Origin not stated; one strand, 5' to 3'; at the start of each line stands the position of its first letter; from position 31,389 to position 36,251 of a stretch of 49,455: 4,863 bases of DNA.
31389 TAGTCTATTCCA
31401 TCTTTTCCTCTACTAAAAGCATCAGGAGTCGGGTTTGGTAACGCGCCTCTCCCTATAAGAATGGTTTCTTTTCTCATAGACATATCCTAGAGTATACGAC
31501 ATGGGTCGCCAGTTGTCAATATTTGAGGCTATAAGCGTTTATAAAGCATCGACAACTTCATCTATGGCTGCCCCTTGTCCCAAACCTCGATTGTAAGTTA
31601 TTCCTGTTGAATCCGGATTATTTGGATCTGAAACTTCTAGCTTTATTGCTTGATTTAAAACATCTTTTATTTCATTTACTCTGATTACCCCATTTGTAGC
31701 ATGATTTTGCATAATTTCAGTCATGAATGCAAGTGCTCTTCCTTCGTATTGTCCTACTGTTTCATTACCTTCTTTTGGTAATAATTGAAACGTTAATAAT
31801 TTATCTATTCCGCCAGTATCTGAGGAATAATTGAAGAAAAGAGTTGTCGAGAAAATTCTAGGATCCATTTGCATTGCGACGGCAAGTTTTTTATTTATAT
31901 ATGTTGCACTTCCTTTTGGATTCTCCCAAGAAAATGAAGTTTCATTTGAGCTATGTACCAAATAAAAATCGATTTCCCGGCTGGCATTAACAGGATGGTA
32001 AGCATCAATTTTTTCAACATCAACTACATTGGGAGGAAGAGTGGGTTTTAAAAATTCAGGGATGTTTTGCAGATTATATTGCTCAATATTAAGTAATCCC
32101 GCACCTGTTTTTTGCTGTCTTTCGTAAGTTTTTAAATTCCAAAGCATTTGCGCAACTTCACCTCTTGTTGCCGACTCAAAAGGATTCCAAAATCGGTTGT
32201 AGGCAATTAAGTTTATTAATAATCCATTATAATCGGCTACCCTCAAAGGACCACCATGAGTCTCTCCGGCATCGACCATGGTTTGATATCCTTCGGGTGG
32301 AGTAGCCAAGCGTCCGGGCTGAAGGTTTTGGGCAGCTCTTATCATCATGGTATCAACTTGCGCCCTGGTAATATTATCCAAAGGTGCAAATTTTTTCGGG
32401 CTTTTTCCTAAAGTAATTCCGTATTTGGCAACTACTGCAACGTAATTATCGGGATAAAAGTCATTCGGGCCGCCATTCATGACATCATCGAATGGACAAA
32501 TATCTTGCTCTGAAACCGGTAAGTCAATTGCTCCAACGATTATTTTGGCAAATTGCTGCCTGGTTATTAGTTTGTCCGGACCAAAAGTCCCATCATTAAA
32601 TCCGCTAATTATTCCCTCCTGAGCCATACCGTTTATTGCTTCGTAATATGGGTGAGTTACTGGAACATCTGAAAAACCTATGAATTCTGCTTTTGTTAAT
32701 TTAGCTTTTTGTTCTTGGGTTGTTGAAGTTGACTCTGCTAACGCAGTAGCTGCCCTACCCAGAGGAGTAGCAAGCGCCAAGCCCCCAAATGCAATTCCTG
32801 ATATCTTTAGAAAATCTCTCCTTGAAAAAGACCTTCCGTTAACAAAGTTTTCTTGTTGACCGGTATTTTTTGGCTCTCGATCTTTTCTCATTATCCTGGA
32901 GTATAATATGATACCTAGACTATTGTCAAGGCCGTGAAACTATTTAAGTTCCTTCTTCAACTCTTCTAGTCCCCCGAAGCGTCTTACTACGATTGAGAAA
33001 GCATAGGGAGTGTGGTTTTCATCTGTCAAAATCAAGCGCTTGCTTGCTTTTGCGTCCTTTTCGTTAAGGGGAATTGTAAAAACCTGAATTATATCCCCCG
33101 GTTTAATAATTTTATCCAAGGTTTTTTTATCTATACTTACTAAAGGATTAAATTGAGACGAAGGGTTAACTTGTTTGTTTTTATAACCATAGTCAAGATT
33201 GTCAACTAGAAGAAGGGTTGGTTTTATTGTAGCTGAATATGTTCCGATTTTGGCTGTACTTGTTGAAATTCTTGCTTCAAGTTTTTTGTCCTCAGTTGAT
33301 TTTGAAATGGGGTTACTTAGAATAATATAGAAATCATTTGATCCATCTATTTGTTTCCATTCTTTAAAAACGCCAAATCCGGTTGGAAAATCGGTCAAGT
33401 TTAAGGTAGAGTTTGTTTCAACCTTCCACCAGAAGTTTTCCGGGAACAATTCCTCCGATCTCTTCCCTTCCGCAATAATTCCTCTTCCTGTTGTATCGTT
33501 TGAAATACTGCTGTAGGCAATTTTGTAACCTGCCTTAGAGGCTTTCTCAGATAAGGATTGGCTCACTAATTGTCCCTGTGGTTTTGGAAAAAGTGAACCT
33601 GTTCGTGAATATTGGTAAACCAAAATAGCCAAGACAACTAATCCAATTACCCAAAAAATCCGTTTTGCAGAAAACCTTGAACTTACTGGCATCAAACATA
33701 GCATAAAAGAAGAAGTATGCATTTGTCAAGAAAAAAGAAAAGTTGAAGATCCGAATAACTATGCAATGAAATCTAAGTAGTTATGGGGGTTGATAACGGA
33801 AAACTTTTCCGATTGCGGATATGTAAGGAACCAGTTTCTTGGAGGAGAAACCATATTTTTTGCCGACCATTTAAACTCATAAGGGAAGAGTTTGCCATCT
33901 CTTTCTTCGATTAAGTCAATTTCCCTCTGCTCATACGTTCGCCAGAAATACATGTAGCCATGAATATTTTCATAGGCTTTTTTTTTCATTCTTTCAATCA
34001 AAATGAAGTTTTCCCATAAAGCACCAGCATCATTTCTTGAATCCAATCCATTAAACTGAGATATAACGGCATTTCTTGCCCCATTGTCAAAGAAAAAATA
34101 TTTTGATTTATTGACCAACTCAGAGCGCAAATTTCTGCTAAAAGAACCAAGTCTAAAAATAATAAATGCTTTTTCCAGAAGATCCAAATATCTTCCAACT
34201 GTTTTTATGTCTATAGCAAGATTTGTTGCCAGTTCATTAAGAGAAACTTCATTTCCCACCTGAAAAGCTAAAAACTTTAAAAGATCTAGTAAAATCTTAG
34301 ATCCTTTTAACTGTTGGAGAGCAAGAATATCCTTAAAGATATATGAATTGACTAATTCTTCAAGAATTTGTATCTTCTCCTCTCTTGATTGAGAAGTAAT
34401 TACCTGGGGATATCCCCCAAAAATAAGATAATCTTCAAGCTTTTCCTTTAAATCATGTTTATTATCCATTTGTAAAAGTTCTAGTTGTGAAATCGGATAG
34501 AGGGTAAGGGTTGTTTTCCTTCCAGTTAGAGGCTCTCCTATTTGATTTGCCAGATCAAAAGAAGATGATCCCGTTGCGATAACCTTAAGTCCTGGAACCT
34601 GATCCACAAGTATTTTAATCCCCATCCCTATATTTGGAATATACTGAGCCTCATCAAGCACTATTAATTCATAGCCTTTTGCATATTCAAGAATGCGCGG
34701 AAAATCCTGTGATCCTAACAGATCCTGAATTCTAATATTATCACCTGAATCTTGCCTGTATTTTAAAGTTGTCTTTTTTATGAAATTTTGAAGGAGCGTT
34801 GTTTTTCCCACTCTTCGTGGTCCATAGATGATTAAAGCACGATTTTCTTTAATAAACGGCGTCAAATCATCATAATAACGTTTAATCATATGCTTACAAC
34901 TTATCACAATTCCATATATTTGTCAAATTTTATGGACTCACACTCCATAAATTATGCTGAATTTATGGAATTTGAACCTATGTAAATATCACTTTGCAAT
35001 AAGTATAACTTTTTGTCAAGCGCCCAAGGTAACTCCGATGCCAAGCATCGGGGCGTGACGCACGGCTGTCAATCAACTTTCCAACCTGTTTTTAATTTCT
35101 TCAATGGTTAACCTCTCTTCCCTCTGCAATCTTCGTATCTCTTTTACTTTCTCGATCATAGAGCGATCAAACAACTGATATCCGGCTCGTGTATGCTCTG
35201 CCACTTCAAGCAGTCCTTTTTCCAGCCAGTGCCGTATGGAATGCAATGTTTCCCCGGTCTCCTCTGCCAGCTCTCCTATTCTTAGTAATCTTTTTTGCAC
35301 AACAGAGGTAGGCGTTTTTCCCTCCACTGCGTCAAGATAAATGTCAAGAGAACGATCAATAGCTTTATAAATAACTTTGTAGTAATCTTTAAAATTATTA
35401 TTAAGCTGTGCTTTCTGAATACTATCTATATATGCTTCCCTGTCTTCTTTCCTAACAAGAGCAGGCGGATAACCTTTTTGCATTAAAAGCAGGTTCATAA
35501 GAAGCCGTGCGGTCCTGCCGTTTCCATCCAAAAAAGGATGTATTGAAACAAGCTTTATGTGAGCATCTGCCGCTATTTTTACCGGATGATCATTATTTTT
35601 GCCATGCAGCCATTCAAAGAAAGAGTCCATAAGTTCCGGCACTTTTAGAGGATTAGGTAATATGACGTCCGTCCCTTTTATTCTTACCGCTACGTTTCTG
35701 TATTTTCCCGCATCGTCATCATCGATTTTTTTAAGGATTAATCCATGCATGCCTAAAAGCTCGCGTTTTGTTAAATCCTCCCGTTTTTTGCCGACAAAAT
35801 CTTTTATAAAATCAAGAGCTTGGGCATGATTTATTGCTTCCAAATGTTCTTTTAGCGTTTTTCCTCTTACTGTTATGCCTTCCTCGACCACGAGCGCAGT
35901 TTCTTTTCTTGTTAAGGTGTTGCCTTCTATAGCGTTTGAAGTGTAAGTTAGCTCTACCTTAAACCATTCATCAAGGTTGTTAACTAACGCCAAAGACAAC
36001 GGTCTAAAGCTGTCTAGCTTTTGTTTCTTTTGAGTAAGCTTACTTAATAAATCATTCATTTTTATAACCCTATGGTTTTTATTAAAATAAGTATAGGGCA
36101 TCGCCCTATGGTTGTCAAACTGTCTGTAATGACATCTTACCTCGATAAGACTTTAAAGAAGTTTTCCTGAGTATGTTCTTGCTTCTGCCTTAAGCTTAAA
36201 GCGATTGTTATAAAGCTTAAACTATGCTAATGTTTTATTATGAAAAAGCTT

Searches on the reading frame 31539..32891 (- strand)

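Call 72: search_protein_families(library=pfam, proteins=[window:31539-32891:-], max_evalue=0.001)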
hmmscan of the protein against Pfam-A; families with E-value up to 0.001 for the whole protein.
window:31539-32891:- (450 aa): 1 family
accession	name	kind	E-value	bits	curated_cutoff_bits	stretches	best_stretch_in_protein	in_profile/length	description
PF00395.25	SLH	-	1.4e-20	73.4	20.8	2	73-115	2-44/44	S-layer homology domain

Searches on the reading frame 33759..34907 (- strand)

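Call 72: search_protein_families(library=pfam, proteins=[window:33759-34907:-], max_evalue=0.001)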
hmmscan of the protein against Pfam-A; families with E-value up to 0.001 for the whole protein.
window:33759-34907:- (382 aa): 4 families
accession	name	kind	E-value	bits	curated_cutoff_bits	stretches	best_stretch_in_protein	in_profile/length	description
PF13635.12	DUF4143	-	2.8e-37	128.3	28.1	1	192-348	2-160/160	Domain of unknown function (DUF4143)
PF13173.12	AAA_14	-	1.3e-27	96.7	27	1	22-145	2-129/129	AAA domain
PF01637.24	ATPase_2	-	3.7e-05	24.1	33.2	1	22-46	20-44/225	ATPase domain predominantly from Archaea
PF13401.12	AAA_22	-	0.00027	21.7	27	0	21-46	4-29/130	AAA domain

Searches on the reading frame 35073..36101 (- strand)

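Call 72: search_protein_families(library=pfam, proteins=[window:35073-36101:-], max_evalue=0.001)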
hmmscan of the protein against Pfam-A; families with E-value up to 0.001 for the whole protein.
window:35073-36101:- (342 aa): 3 families
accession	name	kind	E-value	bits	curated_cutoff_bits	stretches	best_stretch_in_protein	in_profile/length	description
PF02661.23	Fic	-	2e-24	86.7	24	1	110-206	2-93/93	Fic/DOC family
PF13411.12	MerR_1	-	6e-14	52.4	21.6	1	274-341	2-67/69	MerR HTH family regulatory protein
PF00376.29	MerR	-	3.2e-06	27.3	28.2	1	274-308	1-35/38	MerR family regulatory protein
